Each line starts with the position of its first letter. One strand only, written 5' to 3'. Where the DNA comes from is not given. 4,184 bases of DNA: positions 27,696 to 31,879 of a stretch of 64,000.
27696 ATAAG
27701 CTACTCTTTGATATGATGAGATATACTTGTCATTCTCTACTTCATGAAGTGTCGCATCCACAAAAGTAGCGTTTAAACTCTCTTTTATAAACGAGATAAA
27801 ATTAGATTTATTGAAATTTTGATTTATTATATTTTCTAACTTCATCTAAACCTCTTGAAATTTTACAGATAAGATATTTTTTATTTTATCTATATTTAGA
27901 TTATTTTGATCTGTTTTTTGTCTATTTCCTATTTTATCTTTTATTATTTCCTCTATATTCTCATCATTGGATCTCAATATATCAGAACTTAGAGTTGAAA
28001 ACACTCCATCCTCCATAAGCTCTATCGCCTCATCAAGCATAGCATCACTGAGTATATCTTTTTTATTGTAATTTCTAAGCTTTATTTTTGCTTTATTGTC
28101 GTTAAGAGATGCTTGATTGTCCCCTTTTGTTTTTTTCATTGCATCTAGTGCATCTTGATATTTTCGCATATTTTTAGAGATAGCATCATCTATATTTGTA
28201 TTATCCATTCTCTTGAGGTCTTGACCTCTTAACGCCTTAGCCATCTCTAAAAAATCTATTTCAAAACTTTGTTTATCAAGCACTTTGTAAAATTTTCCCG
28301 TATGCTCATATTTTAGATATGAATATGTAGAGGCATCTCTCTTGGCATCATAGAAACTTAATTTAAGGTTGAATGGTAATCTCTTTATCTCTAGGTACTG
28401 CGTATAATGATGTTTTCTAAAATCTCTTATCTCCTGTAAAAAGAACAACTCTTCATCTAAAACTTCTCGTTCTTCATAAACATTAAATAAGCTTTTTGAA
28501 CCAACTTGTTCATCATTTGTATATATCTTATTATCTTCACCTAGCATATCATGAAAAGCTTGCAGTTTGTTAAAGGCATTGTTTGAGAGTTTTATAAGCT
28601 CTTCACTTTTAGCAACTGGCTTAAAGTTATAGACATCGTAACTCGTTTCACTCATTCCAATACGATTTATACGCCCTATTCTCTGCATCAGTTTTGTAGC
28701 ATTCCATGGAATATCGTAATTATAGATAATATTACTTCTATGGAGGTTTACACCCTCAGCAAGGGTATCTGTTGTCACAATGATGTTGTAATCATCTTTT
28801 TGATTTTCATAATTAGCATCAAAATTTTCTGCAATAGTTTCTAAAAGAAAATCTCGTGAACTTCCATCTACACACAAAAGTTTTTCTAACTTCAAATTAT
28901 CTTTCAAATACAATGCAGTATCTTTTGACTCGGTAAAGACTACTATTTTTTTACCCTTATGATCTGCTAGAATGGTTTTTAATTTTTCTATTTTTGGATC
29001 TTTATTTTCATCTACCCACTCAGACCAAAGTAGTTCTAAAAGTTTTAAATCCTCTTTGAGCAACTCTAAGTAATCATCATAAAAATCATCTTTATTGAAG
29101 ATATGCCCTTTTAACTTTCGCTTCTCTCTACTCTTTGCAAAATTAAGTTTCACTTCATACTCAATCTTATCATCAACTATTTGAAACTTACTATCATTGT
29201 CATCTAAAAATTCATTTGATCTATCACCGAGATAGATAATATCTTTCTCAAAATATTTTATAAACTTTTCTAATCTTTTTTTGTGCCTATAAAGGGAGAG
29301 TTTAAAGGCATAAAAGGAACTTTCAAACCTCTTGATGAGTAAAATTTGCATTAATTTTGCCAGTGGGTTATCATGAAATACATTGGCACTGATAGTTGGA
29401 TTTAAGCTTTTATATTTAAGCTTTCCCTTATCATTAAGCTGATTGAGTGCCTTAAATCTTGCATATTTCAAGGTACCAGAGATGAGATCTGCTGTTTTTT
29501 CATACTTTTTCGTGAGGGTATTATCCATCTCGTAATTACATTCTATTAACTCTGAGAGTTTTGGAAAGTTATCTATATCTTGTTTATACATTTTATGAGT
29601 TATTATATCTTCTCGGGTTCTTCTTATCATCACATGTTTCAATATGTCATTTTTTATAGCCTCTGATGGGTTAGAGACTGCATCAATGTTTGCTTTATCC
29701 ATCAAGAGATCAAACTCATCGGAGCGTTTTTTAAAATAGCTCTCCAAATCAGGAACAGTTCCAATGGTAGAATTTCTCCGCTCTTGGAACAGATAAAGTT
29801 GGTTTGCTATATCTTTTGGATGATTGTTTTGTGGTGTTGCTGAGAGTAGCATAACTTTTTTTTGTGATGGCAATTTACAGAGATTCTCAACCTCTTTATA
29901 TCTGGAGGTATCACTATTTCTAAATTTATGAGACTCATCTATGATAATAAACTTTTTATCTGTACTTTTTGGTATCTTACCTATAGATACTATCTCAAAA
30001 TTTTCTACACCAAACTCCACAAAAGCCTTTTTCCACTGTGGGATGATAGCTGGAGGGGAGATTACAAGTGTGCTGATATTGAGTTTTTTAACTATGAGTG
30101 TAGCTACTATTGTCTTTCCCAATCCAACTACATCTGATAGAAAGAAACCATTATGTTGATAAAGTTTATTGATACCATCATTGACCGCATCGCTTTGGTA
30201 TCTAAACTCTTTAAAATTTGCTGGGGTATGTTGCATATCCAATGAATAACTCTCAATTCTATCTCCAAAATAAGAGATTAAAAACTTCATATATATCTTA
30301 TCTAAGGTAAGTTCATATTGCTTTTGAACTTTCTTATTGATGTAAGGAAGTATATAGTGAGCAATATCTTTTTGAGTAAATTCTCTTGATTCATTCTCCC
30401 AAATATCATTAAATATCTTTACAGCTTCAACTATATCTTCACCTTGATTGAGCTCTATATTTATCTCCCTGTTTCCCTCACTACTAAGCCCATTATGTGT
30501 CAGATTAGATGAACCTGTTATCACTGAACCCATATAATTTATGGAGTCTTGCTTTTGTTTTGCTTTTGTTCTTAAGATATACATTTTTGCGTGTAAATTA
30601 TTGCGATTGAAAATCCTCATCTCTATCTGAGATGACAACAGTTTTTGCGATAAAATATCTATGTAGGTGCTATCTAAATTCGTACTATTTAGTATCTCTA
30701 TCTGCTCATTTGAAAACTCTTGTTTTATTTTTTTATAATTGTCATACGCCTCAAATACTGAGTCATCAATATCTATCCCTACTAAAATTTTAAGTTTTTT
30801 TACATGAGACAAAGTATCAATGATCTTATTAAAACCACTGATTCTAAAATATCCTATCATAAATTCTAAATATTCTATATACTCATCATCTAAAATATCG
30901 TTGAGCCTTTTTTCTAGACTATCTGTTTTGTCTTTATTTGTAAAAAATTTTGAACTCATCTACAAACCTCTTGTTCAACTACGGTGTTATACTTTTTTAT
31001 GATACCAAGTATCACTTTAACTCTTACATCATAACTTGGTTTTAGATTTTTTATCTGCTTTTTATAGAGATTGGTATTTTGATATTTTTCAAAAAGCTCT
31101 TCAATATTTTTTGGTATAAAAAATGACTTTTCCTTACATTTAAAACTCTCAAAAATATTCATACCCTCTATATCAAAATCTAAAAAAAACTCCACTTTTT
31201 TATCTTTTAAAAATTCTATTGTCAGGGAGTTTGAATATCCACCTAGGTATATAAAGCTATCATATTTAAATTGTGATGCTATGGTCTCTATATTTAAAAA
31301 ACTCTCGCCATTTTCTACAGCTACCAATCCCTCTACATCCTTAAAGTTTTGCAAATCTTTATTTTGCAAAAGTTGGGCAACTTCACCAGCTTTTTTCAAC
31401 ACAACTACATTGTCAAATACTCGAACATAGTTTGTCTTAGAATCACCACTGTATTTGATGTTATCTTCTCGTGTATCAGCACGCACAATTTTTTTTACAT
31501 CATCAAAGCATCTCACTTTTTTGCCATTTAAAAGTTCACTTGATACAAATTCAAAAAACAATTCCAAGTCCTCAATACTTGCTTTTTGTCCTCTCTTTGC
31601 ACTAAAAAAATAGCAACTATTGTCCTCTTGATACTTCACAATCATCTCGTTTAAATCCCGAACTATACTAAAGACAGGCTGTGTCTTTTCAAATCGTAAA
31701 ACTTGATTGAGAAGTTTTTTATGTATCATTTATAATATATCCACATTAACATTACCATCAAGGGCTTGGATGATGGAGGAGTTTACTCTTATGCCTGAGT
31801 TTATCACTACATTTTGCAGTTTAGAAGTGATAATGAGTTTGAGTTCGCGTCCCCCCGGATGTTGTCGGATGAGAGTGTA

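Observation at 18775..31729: Six-gene, translationally coupled island joining a Wadjet-like SMC module to a methyltransferase and a PLD-SNF2 helicase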

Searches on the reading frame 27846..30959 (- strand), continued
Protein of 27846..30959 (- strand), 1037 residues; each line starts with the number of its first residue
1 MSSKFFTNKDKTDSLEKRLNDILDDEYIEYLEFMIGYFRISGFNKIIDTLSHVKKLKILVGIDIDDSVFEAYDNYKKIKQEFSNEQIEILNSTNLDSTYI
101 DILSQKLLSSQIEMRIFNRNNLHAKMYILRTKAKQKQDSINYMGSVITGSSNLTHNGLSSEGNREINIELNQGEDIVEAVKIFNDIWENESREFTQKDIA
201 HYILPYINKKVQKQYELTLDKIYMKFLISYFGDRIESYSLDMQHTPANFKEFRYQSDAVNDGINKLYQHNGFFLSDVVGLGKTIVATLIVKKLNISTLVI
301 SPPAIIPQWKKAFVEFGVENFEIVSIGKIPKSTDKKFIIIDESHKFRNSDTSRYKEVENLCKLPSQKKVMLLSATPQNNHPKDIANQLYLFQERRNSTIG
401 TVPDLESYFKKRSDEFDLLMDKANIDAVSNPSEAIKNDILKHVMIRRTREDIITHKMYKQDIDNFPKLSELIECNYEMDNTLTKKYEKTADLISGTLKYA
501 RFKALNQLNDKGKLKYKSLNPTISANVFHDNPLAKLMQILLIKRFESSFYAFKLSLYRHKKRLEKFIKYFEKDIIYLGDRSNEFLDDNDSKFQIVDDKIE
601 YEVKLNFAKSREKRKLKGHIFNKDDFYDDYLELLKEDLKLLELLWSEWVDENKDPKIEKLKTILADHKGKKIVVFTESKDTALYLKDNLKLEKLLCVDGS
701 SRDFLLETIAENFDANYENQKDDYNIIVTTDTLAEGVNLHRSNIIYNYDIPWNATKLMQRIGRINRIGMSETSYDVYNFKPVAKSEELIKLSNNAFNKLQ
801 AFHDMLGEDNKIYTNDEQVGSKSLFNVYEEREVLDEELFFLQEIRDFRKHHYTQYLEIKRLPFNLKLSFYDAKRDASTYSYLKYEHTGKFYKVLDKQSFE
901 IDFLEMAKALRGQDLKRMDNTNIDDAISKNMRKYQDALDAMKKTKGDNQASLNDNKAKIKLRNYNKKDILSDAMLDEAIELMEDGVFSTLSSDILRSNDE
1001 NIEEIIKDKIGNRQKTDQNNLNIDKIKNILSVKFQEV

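Call 87: get_annotated_region(hit=H4, flank=7000)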
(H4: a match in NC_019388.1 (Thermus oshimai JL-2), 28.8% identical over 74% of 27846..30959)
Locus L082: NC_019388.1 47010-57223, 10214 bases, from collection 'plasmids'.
description: Thermus oshimai JL-2 plasmid pTHEOS02, complete sequence
organism: Thermus oshimai JL-2 (NCBI taxid 751945)
taxonomy: Bacteria; Deinococcota; Deinococci; Thermales; Thermaceae; Thermus; Thermus oshimai; Thermus oshimai JL-2
host: -; source: -; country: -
typing (MOB-suite, as given by PLSDB): non-mobilizable; replicon rep_cluster_1113,rep_cluster_1779
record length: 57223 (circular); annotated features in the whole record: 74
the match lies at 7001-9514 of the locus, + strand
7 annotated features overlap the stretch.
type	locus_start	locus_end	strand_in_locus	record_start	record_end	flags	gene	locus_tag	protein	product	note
CDS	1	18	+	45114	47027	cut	-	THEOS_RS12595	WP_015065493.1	S8 family serine peptidase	GO:0006508 - proteolysis [Evidence IEA]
CDS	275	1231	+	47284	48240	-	-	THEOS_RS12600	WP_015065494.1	tyrosine-type recombinase/integrase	GO:0015074 - DNA integration [Evidence IEA]; GO:0006310 - DNA recombination [Evidence IEA]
CDS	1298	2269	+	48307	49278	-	-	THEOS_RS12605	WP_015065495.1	AAA family ATPase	-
CDS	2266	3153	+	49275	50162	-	-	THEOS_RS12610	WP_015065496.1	ParB/RepB/Spo0J family partition protein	GO:0007059 - chromosome segregation [Evidence IEA]; GO:0000910 - cytokinesis [Evidence IEA]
CDS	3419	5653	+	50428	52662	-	-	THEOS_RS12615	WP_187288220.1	DNA methyltransferase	-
CDS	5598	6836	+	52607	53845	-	-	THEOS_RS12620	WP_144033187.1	hypothetical protein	-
CDS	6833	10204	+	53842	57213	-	-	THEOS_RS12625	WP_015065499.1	helicase-related protein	-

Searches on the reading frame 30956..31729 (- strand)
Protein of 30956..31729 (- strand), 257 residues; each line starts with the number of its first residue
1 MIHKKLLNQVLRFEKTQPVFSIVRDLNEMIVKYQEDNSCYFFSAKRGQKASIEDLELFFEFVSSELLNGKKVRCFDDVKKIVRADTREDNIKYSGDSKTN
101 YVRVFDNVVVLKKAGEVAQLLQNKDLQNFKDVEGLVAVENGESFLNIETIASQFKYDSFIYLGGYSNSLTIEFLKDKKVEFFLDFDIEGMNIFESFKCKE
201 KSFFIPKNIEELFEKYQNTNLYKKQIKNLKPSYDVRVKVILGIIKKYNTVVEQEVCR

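Call 4: search_protein_families(library=pfam, proteins=[window:30956-31729:-], max_evalue=0.1)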
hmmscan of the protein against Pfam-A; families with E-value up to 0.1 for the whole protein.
window:30956-31729:- (257 aa): 2 families
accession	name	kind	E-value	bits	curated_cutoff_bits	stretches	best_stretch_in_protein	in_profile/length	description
PF23947.1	DUF7281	-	3.1e-08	33.9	27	1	128-254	36-172/183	Domain of unknown function (DUF7281)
PF09983.15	JetD_C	-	6.5e-05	22.8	22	1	121-198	28-105/179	Wadjet protein JetD, C-terminal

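Call 5: search_protein_families(library=padloc, proteins=[window:30956-31729:-], max_evalue=0.1)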
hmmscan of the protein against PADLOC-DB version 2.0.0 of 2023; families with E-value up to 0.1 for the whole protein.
window:30956-31729:- (257 aa): 2 families
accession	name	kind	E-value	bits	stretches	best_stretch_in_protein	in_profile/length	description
PDLC00522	JetD1|JetD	-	1.1e-05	22.7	1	103-254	213-365/382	DUF2220; DUF3322; DUF2399 domain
PDLC00523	JetD1|JetD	-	0.031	11.3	1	135-199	259-320/398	DUF2220; DUF3322; DUF2399 domain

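Call 38: search_solved_structures(query=window:30956-31729:-, max_evalue=10, show_alignments=2)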
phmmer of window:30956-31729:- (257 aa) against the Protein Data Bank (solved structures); distinct sequences matched with E-value up to 10: 6.
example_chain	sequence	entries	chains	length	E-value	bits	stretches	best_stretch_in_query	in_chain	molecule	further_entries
6jn1_A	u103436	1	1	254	0.079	15.6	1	159-215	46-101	Peptidase M23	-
6jn0_A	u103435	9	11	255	0.079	15.5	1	159-215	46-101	Peptidase M23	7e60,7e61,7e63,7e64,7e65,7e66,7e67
6jn7_A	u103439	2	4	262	0.085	15.5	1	159-215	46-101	Peptidase M23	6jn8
6jmx_A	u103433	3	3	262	0.085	15.5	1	159-215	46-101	Peptidase M23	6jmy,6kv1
6jmz_A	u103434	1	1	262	0.085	15.4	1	159-215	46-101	Peptidase M23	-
5wuq_A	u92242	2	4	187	0.16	14.5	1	124-197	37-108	ECF RNA polymerase sigma factor SigW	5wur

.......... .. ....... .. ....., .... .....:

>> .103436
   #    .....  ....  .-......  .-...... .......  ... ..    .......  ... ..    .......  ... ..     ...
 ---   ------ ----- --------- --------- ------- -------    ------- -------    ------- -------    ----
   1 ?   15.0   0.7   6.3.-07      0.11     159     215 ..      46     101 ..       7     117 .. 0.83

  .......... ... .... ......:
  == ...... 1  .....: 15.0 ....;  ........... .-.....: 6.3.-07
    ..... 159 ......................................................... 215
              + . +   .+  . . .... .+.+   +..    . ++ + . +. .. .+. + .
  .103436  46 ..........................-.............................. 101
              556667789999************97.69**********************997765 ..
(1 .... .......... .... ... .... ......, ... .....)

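Call 42: find_homologous_proteins(query=window:30956-31729:-, max_evalue=0.001)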
Query window:30956-31729:- (257 aa): 66 proteins with E <= 0.001 among 694 candidates.
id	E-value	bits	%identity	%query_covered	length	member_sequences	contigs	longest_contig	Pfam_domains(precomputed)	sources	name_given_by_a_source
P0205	1.5e-159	547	100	100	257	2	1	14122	PF23947.2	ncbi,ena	-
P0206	1.0e-129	449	82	100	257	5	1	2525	-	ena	-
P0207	3.2e-121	421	78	100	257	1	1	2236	PF23947.2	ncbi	-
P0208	4.2e-110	385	70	100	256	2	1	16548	PF23947.2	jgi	-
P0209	3.8e-107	375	69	94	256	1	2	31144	PF23947.2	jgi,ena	-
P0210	4.4e-107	375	69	100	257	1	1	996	PF23947.2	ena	-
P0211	6.7e-107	374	68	100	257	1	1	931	PF23947.2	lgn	-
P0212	1.7e-105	370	68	100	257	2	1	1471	PF23947.2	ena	-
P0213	1.1e-97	344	67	100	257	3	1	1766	PF23947.2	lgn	-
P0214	2.5e-94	333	63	100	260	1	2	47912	PF23947.2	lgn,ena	-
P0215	3.6e-81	290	57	95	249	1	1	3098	PF23947.2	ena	-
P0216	2.8e-73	264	52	99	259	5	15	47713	PF23947.2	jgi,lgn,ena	jgi:hypothetical protein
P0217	1.3e-72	262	51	99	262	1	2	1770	PF23947.2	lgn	-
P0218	7.7e-72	260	50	99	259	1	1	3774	PF23947.2,PF09983.16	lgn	-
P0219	1.3e-70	255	52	99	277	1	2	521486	PF23947.2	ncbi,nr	ncbi:hypothetical protein KKG72_06850 [bacterium]|nr:hypothetical protein [bacterium] MBU1993968.1 h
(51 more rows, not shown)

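Call 58: predict_structure(alignment_id=A2)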
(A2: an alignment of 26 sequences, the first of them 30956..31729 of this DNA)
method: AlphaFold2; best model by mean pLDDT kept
length: 257 residues; sequences in the alignment: 26
mean_pLDDT: 91.3   pTM: 0.60
mean pLDDT of the five models: 91.3, 89.2, 88.9, 88.7, 87.5
residues with pLDDT >= 90: 201; 70-90: 42; 50-70: 14; < 50: 0
segments of 3 or more residues with pLDDT < 50: none
pLDDT, mean of each block of 10 residues (from residue 1): 87 94 95 96 95 97 91 92 74 67 72 94 90 95 92 96 90 96 97 96 96 96 96 95 97 88
secondary structure, 60 per line:
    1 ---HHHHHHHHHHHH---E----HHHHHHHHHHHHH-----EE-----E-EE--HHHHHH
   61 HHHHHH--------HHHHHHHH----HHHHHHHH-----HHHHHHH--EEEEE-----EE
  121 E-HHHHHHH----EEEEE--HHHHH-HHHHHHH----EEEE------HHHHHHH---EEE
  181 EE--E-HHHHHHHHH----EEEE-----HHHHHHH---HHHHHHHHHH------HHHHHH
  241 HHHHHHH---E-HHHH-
elements in order: H4-15 H24-36 H55-66 H75-82 H87-94 H100-106 E109-113 E119-121 H123-129 E134-138 H141-145 H147-153 E158-161 H168-174 E178-182 H187-195 E200-203 H209-215 H219-228 H235-247 H253-256

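Call 62: fold_search(model_id=the predicted structure, library=pdb)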
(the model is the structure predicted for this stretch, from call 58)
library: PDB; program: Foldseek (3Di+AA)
matches with E <= 10: 417; with E <= 0.001: 4
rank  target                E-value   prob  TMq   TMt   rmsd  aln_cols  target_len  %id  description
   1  9o0g_A                1.3e-05  1.00  0.40  0.30  12.0       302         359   12  CryoEM structure of M. mazei topoisomerase VI(A-E342Q)-minicircle DNA complex in cleavage state (released 2026-02-25)
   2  9o0g_C                9.6e-05  1.00  0.41  0.32  12.9       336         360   10  CryoEM structure of M. mazei topoisomerase VI(A-E342Q)-minicircle DNA complex in cleavage state (released 2026-02-25)
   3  9o8p_A                2.8e-04  1.00  0.39  0.29  10.4       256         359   12  CryoEM structure of M. mazei topoisomerase VI-minicircle DNA complex (released 2026-02-25)
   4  2zbk_A                5.3e-04  0.99  0.39  0.31  11.8       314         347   11  Crystal structure of an intact type II DNA topoisomerase: insights into DNA transfer mechanisms (released 2008-02-12)
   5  8b7f_A                1.3e-03  1.00  0.37  0.27   8.4       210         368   13  Nuclease from C. glutamicum (released 2023-03-29)
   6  1d3y_A                2.2e-03  1.00  0.36  0.33   8.5       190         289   15  STRUCTURE OF THE DNA TOPOISOMERASE VI A SUBUNIT (released 1999-11-05)
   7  1d3y_B                2.7e-03  1.00  0.36  0.33   8.4       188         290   15  STRUCTURE OF THE DNA TOPOISOMERASE VI A SUBUNIT (released 1999-11-05)
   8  2q2e_A                3.9e-03  0.96  0.38  0.32  11.6       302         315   11  Crystal structure of the topoisomerase VI holoenzyme from Methanosarcina mazei (released 2007-07-10)
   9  6n9u_F                6.6e-02  0.44  0.24  0.30  10.6       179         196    9  Structure of bacteriophage T7 lagging-strand DNA polymerase (D5A/E7A) interacting with primase domains of two gp4 subu (released 2019-03-06)
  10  7owb                  2.2e-01  0.08  0.16  0.13  17.0       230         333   11  Chimeric carminomycin-4-O-methyltransferase (DnrK) with a region from 10-hydroxylase CalMB (released 2022-07-13)
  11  5ikn_F                2.5e-01  0.25  0.21  0.12   8.0       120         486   11  Crystal Structure of the T7 Replisome in the Absence of DNA (released 2016-12-07)
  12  1q57_A                2.5e-01  0.20  0.24  0.14  11.9       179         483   11  The Crystal Structure of the Bifunctional Primase-Helicase of Bacteriophage T7 (released 2003-11-25)
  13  7pga_C                2.6e-01  0.06  0.16  0.14  17.1       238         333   11  Chimeric carminomycin-4-O-methyltransferase (DnrK) with regions from 10-hydroxylase RdmB and 10-decarboxylase TamK (released 2022-08-24)
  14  8eoa_A                2.8e-01  0.10  0.20  0.11  13.3       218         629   11  Cryo-EM structure of human HSP90B-AIPL1 complex (released 2023-01-25)
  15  5eeg_A                3.4e-01  0.07  0.16  0.13  16.8       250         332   10  Crystal structure of carminomycin-4-O-methyltransferase DnrK in complex with tetrazole-SAH (released 2015-12-23)
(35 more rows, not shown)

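Call 82: search_protein_families(library=ncbifam, proteins=[window:30956-31729:-], max_evalue=0.01)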
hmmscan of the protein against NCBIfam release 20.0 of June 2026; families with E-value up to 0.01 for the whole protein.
window:30956-31729:- (257 aa): 0 families
